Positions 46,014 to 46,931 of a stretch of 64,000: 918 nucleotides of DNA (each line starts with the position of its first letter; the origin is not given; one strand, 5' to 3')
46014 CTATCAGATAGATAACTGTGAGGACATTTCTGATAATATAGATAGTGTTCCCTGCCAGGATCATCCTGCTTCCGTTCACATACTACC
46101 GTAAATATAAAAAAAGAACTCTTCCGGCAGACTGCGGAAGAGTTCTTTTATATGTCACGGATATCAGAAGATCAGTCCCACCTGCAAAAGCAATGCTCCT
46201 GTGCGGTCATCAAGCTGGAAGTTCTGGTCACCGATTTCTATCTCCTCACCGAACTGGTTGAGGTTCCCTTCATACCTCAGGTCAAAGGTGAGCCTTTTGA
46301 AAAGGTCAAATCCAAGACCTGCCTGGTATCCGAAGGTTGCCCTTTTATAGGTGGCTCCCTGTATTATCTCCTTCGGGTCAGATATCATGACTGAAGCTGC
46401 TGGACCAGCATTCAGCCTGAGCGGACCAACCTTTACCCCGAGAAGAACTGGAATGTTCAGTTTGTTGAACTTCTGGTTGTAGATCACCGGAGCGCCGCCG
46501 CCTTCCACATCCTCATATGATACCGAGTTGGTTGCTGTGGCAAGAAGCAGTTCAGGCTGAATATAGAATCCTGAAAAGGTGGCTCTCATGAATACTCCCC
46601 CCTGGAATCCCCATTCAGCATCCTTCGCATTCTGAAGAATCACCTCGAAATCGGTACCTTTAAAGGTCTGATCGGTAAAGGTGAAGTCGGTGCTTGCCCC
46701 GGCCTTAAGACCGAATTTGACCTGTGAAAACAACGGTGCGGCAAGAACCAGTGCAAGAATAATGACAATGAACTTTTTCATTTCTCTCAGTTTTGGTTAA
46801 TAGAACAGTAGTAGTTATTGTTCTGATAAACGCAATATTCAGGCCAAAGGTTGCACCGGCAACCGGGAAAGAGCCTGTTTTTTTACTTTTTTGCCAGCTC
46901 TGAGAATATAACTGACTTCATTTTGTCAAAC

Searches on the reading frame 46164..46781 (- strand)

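Call 64: search_protein_families(library=pfam, proteins=[window:46164-46781:-], max_evalue=0.00001)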
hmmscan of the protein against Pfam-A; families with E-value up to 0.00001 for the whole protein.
window:46164-46781:- (205 aa): 2 families
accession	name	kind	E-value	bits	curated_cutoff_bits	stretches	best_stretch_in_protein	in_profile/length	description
PF13568.12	OMP_b-brl_2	-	2.1e-11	44.6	27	1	21-176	9-172/175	Outer membrane protein beta-barrel domain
PF13505.12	OMP_b-brl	-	3.3e-06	27.8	28.7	1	7-205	3-175/175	Outer membrane protein beta-barrel domain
